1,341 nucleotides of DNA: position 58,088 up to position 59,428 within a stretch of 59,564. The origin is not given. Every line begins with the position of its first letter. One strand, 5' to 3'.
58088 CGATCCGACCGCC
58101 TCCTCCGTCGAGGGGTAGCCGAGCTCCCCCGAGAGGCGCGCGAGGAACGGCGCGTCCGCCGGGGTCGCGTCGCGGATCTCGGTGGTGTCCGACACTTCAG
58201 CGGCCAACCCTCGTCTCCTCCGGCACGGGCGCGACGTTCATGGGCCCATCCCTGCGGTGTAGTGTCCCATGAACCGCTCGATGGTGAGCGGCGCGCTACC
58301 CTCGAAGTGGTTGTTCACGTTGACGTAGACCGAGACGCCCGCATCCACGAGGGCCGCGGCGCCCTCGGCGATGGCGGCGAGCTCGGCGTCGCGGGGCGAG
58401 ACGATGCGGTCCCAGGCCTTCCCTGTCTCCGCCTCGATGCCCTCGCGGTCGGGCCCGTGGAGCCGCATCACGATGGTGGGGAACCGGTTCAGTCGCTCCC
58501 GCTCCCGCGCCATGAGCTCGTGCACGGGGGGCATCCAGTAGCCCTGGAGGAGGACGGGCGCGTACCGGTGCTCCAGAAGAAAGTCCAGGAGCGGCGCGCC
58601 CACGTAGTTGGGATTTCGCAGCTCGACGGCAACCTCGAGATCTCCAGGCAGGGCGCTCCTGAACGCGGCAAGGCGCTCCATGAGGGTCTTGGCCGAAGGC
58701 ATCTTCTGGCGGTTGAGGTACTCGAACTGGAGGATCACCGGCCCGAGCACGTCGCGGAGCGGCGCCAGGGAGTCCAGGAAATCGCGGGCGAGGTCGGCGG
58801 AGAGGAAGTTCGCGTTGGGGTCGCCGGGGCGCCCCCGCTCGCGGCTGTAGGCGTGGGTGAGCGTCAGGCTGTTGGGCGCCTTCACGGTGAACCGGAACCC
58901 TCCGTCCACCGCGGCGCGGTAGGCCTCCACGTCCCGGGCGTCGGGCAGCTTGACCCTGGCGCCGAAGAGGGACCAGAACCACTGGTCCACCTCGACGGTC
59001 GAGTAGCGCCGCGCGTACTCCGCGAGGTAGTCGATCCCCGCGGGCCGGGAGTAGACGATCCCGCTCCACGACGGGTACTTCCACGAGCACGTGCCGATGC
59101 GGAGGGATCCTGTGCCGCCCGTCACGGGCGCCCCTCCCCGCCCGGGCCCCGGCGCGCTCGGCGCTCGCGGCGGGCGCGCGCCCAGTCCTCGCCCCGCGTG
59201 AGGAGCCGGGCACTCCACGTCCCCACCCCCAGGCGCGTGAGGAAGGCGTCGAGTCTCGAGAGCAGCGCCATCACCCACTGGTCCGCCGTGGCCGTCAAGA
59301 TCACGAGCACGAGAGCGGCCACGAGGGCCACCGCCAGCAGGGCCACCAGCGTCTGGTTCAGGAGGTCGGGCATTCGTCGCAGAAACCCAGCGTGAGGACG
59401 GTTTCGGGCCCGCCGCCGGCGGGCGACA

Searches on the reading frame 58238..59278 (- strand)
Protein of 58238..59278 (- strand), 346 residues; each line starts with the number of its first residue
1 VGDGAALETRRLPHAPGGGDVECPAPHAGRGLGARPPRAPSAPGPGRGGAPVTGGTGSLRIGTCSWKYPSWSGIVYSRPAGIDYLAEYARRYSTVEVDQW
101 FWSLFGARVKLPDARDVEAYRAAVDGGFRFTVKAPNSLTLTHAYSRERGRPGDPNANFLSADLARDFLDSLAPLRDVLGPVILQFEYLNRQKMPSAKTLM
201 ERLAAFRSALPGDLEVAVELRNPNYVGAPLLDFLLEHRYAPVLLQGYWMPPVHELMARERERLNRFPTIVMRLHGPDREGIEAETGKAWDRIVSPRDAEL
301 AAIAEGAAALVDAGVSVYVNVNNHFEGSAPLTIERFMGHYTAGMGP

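Call 74: search_protein_families(library=pfam, proteins=[window:58238-59278:-], max_evalue=0.00001)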
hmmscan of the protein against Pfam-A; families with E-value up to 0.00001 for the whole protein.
window:58238-59278:- (346 aa): 1 family
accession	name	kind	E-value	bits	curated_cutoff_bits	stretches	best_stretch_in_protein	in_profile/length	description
PF01904.24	DUF72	-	7.5e-36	124.6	25.3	1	83-337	9-215/217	Protein of unknown function DUF72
